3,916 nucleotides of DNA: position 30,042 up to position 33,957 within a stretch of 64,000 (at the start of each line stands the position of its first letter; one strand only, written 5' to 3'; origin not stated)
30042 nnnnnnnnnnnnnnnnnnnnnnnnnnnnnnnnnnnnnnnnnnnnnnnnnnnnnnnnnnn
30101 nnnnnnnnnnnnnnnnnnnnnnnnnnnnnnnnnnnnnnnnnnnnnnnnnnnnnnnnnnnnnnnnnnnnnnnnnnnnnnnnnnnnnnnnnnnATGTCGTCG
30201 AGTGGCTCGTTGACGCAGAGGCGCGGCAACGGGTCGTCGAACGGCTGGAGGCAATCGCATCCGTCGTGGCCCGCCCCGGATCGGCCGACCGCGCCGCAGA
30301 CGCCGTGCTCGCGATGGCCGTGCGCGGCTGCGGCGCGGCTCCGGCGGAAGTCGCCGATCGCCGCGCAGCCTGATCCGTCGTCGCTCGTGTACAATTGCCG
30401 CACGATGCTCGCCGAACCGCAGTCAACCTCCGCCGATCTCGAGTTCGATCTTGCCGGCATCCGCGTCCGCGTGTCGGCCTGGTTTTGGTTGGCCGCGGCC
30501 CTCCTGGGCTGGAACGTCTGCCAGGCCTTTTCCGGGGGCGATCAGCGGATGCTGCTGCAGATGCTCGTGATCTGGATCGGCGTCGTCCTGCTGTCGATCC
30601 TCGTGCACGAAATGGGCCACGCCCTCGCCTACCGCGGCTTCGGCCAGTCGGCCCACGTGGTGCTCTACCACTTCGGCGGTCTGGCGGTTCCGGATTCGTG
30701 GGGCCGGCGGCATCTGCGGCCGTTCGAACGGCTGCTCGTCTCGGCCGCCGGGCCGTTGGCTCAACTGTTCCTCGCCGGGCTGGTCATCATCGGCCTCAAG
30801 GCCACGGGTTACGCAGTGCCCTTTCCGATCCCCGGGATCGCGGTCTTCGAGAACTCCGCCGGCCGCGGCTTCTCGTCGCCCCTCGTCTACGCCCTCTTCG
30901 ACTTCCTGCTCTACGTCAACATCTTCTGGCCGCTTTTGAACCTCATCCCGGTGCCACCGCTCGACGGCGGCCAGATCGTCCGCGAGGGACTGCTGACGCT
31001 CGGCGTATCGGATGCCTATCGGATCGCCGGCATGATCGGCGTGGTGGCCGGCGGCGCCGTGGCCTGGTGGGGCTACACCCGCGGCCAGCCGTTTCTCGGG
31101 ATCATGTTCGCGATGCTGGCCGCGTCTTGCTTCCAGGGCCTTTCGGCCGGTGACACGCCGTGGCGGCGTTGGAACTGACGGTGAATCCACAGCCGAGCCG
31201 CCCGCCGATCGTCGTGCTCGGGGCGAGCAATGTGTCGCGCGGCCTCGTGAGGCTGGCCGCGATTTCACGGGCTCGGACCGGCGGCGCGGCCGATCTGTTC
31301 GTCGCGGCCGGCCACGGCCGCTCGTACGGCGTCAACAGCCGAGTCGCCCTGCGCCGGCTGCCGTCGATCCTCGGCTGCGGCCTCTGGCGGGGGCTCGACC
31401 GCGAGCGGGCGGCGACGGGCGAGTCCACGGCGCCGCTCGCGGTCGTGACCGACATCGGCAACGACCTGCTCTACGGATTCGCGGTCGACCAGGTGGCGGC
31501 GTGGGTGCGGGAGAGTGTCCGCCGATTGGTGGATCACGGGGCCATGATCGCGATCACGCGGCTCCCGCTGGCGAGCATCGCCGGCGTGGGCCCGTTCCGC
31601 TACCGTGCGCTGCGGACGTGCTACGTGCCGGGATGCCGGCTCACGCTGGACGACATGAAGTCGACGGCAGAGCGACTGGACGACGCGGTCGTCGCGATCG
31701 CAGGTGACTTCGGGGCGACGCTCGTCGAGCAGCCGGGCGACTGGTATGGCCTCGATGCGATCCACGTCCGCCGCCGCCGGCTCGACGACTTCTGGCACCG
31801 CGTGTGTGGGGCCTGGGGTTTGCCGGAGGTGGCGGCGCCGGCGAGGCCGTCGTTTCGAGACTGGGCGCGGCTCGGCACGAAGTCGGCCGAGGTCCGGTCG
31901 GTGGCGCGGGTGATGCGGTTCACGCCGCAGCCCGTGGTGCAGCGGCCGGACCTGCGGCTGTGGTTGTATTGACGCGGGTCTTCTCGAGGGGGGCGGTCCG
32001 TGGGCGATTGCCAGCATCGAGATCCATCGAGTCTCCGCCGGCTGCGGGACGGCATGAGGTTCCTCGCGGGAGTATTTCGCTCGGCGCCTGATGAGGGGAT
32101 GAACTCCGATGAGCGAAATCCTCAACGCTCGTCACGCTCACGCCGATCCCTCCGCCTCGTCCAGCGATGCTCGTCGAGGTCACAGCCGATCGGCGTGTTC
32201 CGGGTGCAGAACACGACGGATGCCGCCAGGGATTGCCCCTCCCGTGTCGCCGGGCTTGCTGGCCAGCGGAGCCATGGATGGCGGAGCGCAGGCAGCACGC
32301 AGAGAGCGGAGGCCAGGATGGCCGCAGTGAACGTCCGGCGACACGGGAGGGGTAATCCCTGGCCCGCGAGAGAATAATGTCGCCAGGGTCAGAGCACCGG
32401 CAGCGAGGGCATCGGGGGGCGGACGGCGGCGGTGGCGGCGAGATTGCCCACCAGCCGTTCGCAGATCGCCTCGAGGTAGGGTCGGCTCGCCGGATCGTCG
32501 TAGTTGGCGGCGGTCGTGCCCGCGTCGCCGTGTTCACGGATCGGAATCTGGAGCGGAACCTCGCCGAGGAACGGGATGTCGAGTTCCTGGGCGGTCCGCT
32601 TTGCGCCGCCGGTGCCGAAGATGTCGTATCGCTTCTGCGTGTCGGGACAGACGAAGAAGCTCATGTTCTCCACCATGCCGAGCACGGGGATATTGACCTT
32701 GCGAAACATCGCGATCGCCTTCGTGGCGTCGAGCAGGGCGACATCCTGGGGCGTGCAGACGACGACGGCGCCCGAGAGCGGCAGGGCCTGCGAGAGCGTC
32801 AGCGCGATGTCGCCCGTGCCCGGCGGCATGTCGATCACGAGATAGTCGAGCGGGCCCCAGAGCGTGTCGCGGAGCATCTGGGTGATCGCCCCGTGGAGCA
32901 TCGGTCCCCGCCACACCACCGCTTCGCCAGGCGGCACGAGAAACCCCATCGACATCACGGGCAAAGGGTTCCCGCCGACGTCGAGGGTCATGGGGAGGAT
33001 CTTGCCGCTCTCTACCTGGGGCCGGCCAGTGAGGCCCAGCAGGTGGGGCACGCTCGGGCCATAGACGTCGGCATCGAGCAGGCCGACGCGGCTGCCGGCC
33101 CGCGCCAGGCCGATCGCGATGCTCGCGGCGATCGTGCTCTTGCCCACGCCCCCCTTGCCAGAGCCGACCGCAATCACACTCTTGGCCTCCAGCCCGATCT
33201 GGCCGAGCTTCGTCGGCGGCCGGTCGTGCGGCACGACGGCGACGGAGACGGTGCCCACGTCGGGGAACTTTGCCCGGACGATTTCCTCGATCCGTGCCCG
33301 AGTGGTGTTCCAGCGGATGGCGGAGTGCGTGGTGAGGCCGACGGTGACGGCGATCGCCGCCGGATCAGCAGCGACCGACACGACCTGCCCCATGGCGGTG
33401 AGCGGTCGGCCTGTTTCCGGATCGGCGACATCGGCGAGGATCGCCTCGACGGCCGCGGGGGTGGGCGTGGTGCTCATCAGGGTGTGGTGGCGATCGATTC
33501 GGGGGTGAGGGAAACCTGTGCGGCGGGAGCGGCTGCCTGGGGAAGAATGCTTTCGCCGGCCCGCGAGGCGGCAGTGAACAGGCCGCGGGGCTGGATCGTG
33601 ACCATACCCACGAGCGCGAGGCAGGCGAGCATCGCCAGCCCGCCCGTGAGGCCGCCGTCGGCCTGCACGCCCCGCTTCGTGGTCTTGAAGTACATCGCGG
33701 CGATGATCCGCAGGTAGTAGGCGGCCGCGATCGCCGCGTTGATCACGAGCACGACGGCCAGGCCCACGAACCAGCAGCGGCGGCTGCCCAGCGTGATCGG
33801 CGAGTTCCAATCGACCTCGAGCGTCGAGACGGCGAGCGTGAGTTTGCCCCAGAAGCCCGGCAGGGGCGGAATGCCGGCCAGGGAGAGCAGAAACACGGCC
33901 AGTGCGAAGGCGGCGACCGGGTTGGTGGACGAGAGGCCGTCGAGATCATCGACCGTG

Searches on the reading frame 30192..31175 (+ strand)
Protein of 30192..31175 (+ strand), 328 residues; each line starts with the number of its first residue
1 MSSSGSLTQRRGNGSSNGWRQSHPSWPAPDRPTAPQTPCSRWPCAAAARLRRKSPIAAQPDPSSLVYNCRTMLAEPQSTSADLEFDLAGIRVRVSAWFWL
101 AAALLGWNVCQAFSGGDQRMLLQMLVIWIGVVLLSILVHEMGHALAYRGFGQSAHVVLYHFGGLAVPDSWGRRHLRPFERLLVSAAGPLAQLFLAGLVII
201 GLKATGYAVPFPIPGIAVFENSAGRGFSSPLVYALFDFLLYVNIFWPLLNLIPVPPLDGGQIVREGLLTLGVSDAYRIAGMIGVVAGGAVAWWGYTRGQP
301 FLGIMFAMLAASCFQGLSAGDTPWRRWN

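Call 56: search_protein_families(library=pfam, proteins=[window:30192-31175:+], max_evalue=0.00001)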
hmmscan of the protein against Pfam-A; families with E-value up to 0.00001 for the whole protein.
window:30192-31175:+ (328 aa): 1 family
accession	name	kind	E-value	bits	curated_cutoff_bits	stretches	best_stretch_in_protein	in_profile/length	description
PF02163.28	Peptidase_M50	-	1.3e-12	48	27.2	1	130-267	4-194/221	Peptidase family M50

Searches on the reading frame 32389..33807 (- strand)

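Call 56: search_protein_families(library=pfam, proteins=[window:32389-33807:-], max_evalue=0.00001)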
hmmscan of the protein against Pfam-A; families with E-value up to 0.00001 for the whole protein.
window:32389-33807:- (472 aa): 6 families
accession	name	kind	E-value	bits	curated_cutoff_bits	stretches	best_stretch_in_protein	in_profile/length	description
PF10609.15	ParA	-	1.4e-93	313.3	27.1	1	208-450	2-243/246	NUBPL iron-transfer P-loop NTPase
PF01656.29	CbiA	-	2.2e-10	41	25.4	1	212-381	1-81/125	CobQ/CobB/MinD/ParA nucleotide binding domain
PF01883.24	FeS_assembly_P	-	1.4e-09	38.5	23.5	1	118-189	2-73/73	Iron-sulfur cluster assembly protein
PF13614.12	AAA_31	-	5.7e-08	33.3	27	1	211-248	3-40/177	AAA domain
PF09140.17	MipZ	-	1.8e-06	27.9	20.7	1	211-253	2-44/262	ATPase MipZ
PF02374.21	ArsA_ATPase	-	4.5e-06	26.5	24.3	0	216-247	7-38/305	Anion-transporting ATPase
